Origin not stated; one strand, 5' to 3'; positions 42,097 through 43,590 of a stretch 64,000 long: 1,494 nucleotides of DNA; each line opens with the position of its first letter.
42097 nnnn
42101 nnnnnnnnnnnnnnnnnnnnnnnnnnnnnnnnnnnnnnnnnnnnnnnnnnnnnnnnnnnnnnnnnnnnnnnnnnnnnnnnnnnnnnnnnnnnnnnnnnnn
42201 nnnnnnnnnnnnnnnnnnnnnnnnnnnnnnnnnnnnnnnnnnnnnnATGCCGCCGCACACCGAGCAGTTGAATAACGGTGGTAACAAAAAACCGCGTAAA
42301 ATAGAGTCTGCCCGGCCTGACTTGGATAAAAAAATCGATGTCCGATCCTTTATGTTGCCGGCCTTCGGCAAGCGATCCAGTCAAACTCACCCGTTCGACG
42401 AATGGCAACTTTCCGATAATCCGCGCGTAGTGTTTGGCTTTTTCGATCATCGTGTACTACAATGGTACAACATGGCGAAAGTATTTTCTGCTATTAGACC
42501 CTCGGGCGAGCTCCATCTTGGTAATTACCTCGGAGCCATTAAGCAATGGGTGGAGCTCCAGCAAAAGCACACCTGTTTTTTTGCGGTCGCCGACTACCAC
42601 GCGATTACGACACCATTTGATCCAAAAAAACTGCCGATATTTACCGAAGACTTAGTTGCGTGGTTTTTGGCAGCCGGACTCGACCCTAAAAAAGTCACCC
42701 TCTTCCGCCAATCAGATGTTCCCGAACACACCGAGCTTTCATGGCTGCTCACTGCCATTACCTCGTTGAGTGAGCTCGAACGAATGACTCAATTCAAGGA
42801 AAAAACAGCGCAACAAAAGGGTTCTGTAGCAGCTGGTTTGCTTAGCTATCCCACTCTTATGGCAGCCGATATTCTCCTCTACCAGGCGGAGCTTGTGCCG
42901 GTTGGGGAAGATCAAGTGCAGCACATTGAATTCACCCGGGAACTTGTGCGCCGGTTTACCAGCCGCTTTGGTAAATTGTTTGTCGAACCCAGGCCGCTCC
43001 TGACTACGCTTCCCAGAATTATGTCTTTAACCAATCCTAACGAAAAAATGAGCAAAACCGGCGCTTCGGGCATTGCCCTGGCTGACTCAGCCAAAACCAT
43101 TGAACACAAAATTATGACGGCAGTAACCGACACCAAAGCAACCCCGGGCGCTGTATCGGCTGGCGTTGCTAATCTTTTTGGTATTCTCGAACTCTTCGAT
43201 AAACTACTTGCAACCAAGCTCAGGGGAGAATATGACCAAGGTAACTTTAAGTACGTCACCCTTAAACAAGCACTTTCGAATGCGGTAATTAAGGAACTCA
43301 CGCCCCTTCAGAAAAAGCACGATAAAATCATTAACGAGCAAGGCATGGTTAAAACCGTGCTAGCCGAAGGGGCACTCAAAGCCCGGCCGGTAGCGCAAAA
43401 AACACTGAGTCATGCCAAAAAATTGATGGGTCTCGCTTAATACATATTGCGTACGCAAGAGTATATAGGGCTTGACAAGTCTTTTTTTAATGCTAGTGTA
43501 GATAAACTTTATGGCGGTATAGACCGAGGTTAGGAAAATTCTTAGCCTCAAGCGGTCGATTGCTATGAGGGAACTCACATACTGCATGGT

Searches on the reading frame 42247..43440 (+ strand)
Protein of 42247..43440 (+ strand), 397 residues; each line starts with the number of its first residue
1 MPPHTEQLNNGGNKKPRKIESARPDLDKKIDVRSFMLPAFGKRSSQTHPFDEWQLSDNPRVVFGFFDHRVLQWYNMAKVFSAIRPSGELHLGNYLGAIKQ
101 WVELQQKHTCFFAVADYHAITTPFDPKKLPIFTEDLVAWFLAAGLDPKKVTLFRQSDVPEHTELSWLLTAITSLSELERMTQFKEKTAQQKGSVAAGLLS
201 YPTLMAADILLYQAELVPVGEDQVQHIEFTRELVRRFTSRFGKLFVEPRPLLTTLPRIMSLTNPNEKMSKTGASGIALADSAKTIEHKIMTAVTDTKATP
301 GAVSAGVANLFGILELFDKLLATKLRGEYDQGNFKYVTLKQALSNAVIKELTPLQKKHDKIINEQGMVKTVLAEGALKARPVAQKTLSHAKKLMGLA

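Call 81: search_protein_families(library=pfam, proteins=[window:42247-43440:+], max_evalue=0.00001)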
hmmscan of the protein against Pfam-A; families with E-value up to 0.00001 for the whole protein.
window:42247-43440:+ (397 aa): 1 family
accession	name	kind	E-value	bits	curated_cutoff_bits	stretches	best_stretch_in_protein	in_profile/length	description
PF00579.31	tRNA-synt_1b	-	3.1e-67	227.4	21.1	1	77-351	6-291/292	tRNA synthetases class I (W and Y)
